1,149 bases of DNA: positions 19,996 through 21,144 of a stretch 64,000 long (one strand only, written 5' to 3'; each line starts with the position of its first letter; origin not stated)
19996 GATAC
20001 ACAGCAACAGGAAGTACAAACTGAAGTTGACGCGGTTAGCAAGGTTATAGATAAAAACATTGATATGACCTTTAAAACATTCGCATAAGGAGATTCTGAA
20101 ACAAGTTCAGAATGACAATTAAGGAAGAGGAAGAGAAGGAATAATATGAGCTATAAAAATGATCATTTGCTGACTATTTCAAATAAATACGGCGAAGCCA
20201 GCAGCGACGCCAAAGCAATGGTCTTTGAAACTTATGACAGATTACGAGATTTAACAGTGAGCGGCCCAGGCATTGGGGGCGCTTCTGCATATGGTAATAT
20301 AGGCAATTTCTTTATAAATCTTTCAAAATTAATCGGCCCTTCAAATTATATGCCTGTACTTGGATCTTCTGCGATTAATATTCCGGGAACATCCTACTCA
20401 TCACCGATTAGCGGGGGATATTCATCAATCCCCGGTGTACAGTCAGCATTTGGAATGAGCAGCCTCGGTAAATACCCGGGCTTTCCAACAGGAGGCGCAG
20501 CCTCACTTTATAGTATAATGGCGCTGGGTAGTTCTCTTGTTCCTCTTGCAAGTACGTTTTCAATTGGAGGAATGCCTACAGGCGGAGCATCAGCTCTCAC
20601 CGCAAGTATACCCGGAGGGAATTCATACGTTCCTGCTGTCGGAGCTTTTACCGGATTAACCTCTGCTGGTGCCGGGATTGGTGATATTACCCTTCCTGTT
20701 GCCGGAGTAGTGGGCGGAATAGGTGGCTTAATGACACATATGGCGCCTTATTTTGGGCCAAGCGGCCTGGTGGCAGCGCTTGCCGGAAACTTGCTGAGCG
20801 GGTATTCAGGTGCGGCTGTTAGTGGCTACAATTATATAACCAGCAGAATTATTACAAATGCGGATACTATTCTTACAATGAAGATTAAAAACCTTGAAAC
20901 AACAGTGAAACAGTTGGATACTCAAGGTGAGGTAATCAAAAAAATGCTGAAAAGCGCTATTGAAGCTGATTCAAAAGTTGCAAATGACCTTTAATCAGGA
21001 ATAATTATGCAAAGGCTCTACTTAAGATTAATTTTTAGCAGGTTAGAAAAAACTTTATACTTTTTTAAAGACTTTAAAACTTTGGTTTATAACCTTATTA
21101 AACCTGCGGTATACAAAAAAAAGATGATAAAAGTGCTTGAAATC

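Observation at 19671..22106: Sigma-28-driven five-ORF operon with no recognisable flagellar or other family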

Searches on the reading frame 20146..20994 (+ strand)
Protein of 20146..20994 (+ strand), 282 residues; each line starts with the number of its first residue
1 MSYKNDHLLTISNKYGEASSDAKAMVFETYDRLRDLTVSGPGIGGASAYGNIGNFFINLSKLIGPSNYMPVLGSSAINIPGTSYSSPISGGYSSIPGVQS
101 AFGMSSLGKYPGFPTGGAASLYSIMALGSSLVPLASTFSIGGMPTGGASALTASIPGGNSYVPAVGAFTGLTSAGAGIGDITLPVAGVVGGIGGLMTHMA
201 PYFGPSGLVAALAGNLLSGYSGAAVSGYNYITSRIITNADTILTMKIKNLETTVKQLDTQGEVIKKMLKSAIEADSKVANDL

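Call 4: search_protein_families(library=pfam, proteins=[window:20146-20994:+], max_evalue=10)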
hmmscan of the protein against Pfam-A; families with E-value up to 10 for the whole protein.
window:20146-20994:+ (282 aa): 0 families

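Call 6: search_protein_families(library=ncbifam, proteins=[window:20146-20994:+], max_evalue=1)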
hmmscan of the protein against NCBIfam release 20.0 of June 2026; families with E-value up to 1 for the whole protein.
window:20146-20994:+ (282 aa): 0 families

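Call 16: find_homologous_proteins(query=window:20146-20994:+, max_evalue=0.01)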
Query window:20146-20994:+ (282 aa): 523 proteins with E <= 0.01 among 8000 candidates; the best 120 are listed.
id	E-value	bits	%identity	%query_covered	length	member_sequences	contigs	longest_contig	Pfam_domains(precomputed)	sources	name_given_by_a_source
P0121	2.7e-171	586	100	100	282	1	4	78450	-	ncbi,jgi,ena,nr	ncbi:MAG: hypothetical protein A2Y25_10755 [Candidatus Melainabacteria bacterium GWF2_37_15]|nr:MAG:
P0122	7.7e-145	499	82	100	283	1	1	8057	-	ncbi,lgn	-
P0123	2.9e-136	471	74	100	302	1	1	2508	-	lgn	-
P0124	3.5e-135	468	74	100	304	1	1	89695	-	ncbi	-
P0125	3.4e-133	461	76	100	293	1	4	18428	-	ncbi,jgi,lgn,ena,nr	ncbi:MAG TPA: hypothetical protein P5556_10650 [Candidatus Gastranaerophilales bacterium]|nr:hypothe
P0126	3.8e-133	461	75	100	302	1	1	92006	-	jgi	-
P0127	5.2e-133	460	74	100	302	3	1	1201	-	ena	-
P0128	7.9e-131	453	73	100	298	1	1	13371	-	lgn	-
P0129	1.9e-130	452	73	100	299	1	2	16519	-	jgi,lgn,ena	-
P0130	4.4e-130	451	75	100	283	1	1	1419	-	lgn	-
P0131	2.2e-129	449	71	100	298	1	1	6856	-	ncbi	-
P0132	6.3e-129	447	72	100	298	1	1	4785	-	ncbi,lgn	-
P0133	6.6e-128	444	73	100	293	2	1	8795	-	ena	-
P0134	1.4e-125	436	71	100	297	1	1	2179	-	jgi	-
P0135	8.5e-125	434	72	100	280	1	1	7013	-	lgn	-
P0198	4.2e-69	251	52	100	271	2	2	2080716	-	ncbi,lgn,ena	-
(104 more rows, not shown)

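Call 18: find_related_loci(query=A2, collection=genome_contigs, flank=6000)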
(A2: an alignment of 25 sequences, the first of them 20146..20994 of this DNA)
Query A2 (282 aa) in genome_contigs; peptide patterns used: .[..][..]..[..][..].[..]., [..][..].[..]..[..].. (x = any residue, [..] = any of these).
549 stretches matched a pattern; 484 encode a relative of the query (tblastn E <= 1e-3); the best 80 are kept; 80 distinct loci.
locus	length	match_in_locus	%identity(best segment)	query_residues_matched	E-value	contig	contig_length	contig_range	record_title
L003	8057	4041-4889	82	1-282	5e-147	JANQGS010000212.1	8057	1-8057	MAG: Candidatus Gastranaerophilales bacterium isolate PL23b_bin.55 k99_361186, whole genome shotgun sequence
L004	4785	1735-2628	72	1-282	3e-141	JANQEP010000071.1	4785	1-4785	MAG: Candidatus Gastranaerophilales bacterium isolate PL23a_bin.35 k99_4113021, whole genome shotgun sequence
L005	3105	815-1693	76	1-282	4e-143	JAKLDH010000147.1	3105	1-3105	MAG: Cyanobacteriota bacterium isolate RA.bin105 RA.bin105_147, whole genome shotgun sequence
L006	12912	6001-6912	74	1-282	5e-137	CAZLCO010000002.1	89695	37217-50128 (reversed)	MAG TPA_asm: uncultured Gammaproteobacteria bacterium isolate SRP141376_co5_19 genome assembly, contig: NODE_475_length_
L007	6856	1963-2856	71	1-282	2e-132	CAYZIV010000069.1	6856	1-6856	MAG TPA_asm: uncultured Gammaproteobacteria bacterium isolate SRP252850_co1_265 genome assembly, contig: NODE_20989_leng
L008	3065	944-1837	70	1-282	9e-132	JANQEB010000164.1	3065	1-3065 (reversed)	MAG: Candidatus Gastranaerophilales bacterium isolate PL23a_bin.110 k99_2429874, whole genome shotgun sequence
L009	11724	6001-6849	52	1-282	6e-98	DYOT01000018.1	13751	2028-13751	MAG TPA_asm: Candidatus Caenarcanum sp. isolate SulCav_GS09_5_35_39 SulCav_GS09_5_7368_length_13751_cov_21_612004, whole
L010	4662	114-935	55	1-282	2e-89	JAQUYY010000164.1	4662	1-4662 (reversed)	MAG: Candidatus Gastranaerophilales bacterium isolate STD2_248 NODE_83164_length_4662_cov_2.795369_Sandtown_D2, whole ge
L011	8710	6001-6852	56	1-282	3e-88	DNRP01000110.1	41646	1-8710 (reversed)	MAG TPA_asm: Cyanobacteria bacterium UBA9971 contig_640, whole genome shotgun sequence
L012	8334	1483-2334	55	1-282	8e-84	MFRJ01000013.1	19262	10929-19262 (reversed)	MAG: Candidatus Melainabacteria bacterium GWA2_34_9 gwa2_scaffold_12021, whole genome shotgun sequence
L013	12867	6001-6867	50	1-282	2e-80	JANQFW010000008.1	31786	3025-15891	MAG: Candidatus Gastranaerophilales bacterium isolate PL23b_bin.2 k99_329726, whole genome shotgun sequence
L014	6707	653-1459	52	1-282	2e-80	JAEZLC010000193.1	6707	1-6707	MAG: Cyanobacteria bacterium OH_CDB_58 k127_2227382, whole genome shotgun sequence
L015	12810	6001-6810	52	1-282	4e-78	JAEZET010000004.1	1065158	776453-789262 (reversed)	MAG: Cyanobacteria bacterium OH_CBrB_359 k127_676826, whole genome shotgun sequence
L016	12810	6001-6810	51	1-282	1e-77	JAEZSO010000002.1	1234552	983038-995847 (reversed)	MAG: Cyanobacteria bacterium OH_PDB_230 k127_409332, whole genome shotgun sequence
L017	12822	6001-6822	51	1-282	4e-76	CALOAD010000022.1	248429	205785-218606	MAG: Candidatus Gastranaerophilales bacterium isolate LOGT_bin.0241 genome assembly, contig: contig_27228, whole genome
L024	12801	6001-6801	48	1-282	8e-74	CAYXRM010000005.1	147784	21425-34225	MAG TPA_asm: uncultured Gammaproteobacteria bacterium isolate binchicken_co370_59 genome assembly, contig: NODE_136_leng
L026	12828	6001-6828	47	1-282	9e-74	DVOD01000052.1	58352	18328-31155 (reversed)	MAG TPA_asm: Candidatus Limenecus avicola isolate CHK154-7741 CHK154__C263179_L58352_ERR2241939, whole genome shotgun se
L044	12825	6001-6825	48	1-282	1e-71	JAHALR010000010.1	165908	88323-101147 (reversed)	MAG: Clostridium sp. isolate L3_068_000M1_dasL3_068_000M1_metabat.metabat.27 L3_068_000M1_scaffold_411, whole genome sho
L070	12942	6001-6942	46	1-282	7e-70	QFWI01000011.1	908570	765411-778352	MAG: Vampirovibrio chlorellavorus isolate Vc_AZ_2 Contig11, whole genome shotgun sequence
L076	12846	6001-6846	47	1-282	3e-69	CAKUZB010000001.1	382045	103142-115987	MAG: uncultured Candidatus Melainabacteria bacterium isolate REFINED_METABAT215_TOP10_CONTIGS_1500_ASSEMBLY_K77_MERGED__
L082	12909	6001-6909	46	1-282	4e-69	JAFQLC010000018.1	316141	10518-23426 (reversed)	Bacterium isolate RGIG1918 Goat_Cecum.Co__c1880887, whole genome shotgun sequence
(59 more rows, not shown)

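Call 27: search_protein_families(library=pfam, proteins=[L026:3694-4728:+, L026:4987-5970:+, L076:4367-5872:+, L024:2894-4249:+, L024:4421-5827:+, L015:5027-5947:+, L082:5245-5988:+, L044:3490-4761:+], max_evalue=0.1)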
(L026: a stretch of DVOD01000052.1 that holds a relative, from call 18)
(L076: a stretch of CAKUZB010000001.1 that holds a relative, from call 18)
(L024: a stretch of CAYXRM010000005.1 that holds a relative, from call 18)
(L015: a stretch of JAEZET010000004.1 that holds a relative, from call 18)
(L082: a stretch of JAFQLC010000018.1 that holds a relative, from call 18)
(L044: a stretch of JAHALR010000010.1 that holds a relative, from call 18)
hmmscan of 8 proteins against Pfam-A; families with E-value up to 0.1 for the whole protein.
L026:3694-4728:+ (344 aa): 0 families

L026:4987-5970:+ (327 aa): 3 families
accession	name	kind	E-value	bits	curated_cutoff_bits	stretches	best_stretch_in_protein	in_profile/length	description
PF17675.6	APG6_N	-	0.0068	17.3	45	1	250-313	23-88/132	Apg6 coiled-coil region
PF23991.1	DUF7310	-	0.0087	17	40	1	268-316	21-68/83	Coiled-coil region of unknown function (DUF7310)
PF10372.14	CdaS_N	-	0.026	15.1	27.2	0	281-317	16-52/69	Diadenylate cyclase CdaS, N-terminal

L076:4367-5872:+ (501 aa): 5 families
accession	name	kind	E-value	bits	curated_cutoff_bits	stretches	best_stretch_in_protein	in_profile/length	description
PF06160.17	EzrA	-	0.0032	16.3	39.6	1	395-484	315-404/557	Septation ring formation regulator, EzrA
PF25443.1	ANG-1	-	0.006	17.2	28.5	1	440-495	9-64/105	ANG-1-like domain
PF01576.24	Myosin_tail_1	-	0.018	13.3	38.1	1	396-493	822-916/1081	Myosin tail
PF23991.1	DUF7310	-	0.073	14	40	0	444-490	16-61/83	Coiled-coil region of unknown function (DUF7310)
PF24622.1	TMP_4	-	0.099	13.2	27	0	424-493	20-74/77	Tape measure protein domain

L024:2894-4249:+ (451 aa): 3 families
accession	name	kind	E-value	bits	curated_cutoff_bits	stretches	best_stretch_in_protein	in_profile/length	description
PF21007.2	FBF1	-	0.0086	15.1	45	0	372-437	309-373/524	Fas-binding factor 1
PF17675.6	APG6_N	-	0.015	16.2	45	0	378-436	27-87/132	Apg6 coiled-coil region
PF23607.1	WZC_N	-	0.084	13.7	27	0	234-271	51-89/110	Tyrosine-protein kinase Wzc, N-terminal domain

L024:4421-5827:+ (468 aa): 1 family
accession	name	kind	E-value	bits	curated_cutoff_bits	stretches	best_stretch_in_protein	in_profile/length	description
PF21007.2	FBF1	-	0.039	12.9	45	0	391-454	304-366/524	Fas-binding factor 1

L015:5027-5947:+ (306 aa): 0 families

L082:5245-5988:+ (247 aa): 4 families
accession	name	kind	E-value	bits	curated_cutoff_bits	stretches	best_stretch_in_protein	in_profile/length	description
PF21007.2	FBF1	-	0.0025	16.9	45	1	171-233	312-374/524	Fas-binding factor 1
PF11932.13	DUF3450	-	0.0034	17.2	32.6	1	169-233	30-94/241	Protein of unknown function (DUF3450)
PF09726.14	Macoilin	-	0.0069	15.5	32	1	175-241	396-462/671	Macoilin family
PF17675.6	APG6_N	-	0.0073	17.2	45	1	170-235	24-91/132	Apg6 coiled-coil region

L044:3490-4761:+ (423 aa): 1 family
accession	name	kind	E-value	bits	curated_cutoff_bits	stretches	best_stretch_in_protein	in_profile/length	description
PF21007.2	FBF1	-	0.087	11.8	45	0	341-409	306-373/524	Fas-binding factor 1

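Call 32: search_solved_structures(query=A2, max_evalue=10, show_alignments=1)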
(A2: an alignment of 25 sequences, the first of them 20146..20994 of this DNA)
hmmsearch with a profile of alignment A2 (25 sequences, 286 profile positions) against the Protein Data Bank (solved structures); distinct sequences matched with E-value up to 10: 0.

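Call 35: find_encoding_contigs(protein=P0198, flank=10000, max_places=2)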
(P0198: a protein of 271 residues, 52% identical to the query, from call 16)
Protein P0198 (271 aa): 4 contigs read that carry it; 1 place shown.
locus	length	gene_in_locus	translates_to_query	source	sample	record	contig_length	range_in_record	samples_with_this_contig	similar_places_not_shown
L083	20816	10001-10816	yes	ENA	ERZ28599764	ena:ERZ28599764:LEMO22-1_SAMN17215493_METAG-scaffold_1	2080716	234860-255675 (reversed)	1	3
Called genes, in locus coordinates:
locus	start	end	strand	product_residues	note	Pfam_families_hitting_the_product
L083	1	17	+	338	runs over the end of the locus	PF00413:Peptidase_M10, PF24575:TPR_Slam (faint), PF07719:TPR_2 (faint), PF13174:TPR_6 (faint), PF13181:TPR_8 (faint), PF13428:TPR_14 (faint), PF12895:ANAPC3 (weak), PF14559:TPR_19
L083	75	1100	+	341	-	PF04055:Radical_SAM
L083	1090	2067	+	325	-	PF04055:Radical_SAM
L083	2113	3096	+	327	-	PF04055:Radical_SAM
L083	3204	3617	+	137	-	-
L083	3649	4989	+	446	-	PF01554:MatE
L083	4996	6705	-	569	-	PF01979:Amidohydro_1, PF07969:Amidohydro_3 (faint), PF13382:Adenine_deam_C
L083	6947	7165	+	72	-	-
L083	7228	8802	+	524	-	PF00682:HMGL-like, PF22617:HCS_D2, PF08502:LeuA_dimer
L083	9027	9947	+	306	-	-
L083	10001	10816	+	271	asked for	-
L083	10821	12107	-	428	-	PF00595:PDZ (faint), PF17820:PDZ_6, PF19238:Radical_SAM_2, PF04055:Radical_SAM (faint), PF04459:DUF512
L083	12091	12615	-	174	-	PF03551:PadR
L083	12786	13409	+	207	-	PF04055:Radical_SAM, PF13684:FakA-like_C (faint)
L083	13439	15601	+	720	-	PF02629:CoA_binding, PF13380:CoA_binding_2, PF13607:Succ_CoA_lig, PF19045:Ligase_CoA_2, PF08442:ATP-grasp_2 (faint), PF13549:ATP-grasp_5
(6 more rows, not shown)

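Call 41: predict_structure(alignment_id=A2)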
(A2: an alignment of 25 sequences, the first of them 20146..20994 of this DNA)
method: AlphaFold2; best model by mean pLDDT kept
length: 282 residues; sequences in the alignment: 25
mean_pLDDT: 44.2   pTM: 0.20
mean pLDDT of the five models: 44.2, 43.7, 42.0, 40.5, 35.3
residues with pLDDT >= 90: 0; 70-90: 0; 50-70: 79; < 50: 203
segments of 3 or more residues with pLDDT < 50: 1-5, 35-54, 59-61, 64-200, 207-210, 213-218, 220-224, 226-228, 230-234, 238-240, 277-282
pLDDT, mean of each block of 10 residues (from residue 1): 49 54 55 45 40 49 44 38 38 37 37 38 37 35 31 32 34 36 42 45 49 49 47 50 58 60 59 50 41
secondary structure, 60 per line:
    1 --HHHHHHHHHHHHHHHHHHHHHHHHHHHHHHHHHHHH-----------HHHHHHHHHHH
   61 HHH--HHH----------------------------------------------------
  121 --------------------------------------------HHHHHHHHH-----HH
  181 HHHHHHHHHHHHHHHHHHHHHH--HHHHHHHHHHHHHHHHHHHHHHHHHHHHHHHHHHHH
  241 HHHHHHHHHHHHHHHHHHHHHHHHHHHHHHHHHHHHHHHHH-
elements in order: H3-38 H50-63 H165-173 H179-202 H205-281

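Call 48: search_protein_families(library=phrogs, proteins=[window:20146-20994:+, L026:3694-4728:+, L076:4463-5872:+], max_evalue=0.01)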
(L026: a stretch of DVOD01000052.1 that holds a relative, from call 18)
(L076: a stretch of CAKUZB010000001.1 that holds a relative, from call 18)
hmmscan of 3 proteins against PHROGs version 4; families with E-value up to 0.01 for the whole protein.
window:20146-20994:+ (282 aa): 0 families

L026:3694-4728:+ (344 aa): 0 families

L076:4463-5872:+ (469 aa): 0 families

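Call 65: search_protein_families(library=pfam, proteins=[L026:464-1882:-, L026:2431-3459:+, L026:7798-8505:-, L026:8687-10126:+, L026:10475-11311:+, L026:11352-11963:+, L070:360-1454:-, L070:2674-3594:-, L070:4123-5115:-, L070:8494-9444:-], max_evalue=0.0001)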
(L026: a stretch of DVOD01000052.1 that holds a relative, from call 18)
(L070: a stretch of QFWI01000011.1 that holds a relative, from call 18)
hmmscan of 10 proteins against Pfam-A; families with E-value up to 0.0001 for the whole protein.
L026:464-1882:- (472 aa): 0 families

L026:2431-3459:+ (342 aa): 5 families
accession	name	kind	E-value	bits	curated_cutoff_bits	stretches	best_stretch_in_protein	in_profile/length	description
PF07991.19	KARI_N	-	1.1e-74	250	20.6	1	18-181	2-165/165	Acetohydroxy acid isomeroreductase, NADPH-binding domain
PF01450.25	KARI_C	-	4.7e-63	212.3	29.1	1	187-330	1-144/144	Ketol-acid reductoisomerase, C-terminal domain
PF00670.27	AdoHcyase_NAD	-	6e-06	26.9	27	1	20-80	23-82/162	S-adenosyl-L-homocysteine hydrolase, NAD binding domain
PF03446.21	NAD_binding_2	-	9.1e-06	26.2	21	1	22-108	1-90/161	NAD binding domain of 6-phosphogluconate dehydrogenase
PF02826.25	2-Hacid_dh_C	-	4.1e-05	23.5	25.1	1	11-87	27-102/178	D-isomer specific 2-hydroxyacid dehydrogenase, NAD binding domain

L026:7798-8505:- (235 aa): 2 families
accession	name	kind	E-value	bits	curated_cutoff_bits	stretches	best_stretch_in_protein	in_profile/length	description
PF13365.12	Trypsin_2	-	2.1e-30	106.8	27.6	1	63-192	1-144/144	Trypsin-like peptidase domain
PF00089.32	Trypsin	-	1e-18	68.4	20.6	1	63-221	27-220/220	Trypsin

L026:8687-10126:+ (479 aa): 2 families
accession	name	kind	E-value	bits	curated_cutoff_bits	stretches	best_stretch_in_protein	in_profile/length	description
PF02913.24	FAD-oxidase_C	-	2.7e-67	227.5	21.2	1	238-477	2-247/248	FAD linked oxidases, C-terminal domain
PF01565.28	FAD_binding_4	-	1.5e-40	138.5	26.4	1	62-201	1-139/139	FAD binding domain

L026:10475-11311:+ (278 aa): 0 families

L026:11352-11963:+ (203 aa): 1 family
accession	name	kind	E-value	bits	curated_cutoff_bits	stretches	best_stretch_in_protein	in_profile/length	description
PF02470.25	MlaD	-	7.1e-12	45.8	25.1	1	36-109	2-78/81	MlaD protein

L070:360-1454:- (364 aa): 1 family
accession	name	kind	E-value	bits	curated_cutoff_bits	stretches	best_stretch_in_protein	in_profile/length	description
PF09992.14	NAGPA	-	2.5e-21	77.1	25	1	149-360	5-168/169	Phosphodiester glycosidase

L070:2674-3594:- (306 aa): 0 families

L070:4123-5115:- (330 aa): 3 families
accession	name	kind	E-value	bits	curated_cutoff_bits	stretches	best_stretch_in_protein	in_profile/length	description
PF07382.16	HC2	-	3.3e-13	50.6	40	1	192-322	12-153/194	Histone H1-like nucleoprotein HC2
PF02095.21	Extensin_1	-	8.1e-09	36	105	2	212-324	10-127/171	Extensin-like protein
PF07565.18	Band_3_cyto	-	3.2e-05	24.1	34.3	1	52-168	51-163/294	Band 3 cytoplasmic domain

L070:8494-9444:- (316 aa): 1 family
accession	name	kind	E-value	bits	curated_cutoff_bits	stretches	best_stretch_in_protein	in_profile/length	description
PF02616.19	SMC_ScpA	-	2e-18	67.7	24.6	1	68-292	1-229/232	Segregation and condensation protein ScpA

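Call 94: search_protein_families(library=padloc, proteins=[window:20146-20994:+], max_evalue=0.01)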
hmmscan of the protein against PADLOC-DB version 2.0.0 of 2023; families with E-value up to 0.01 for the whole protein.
window:20146-20994:+ (282 aa): 0 families
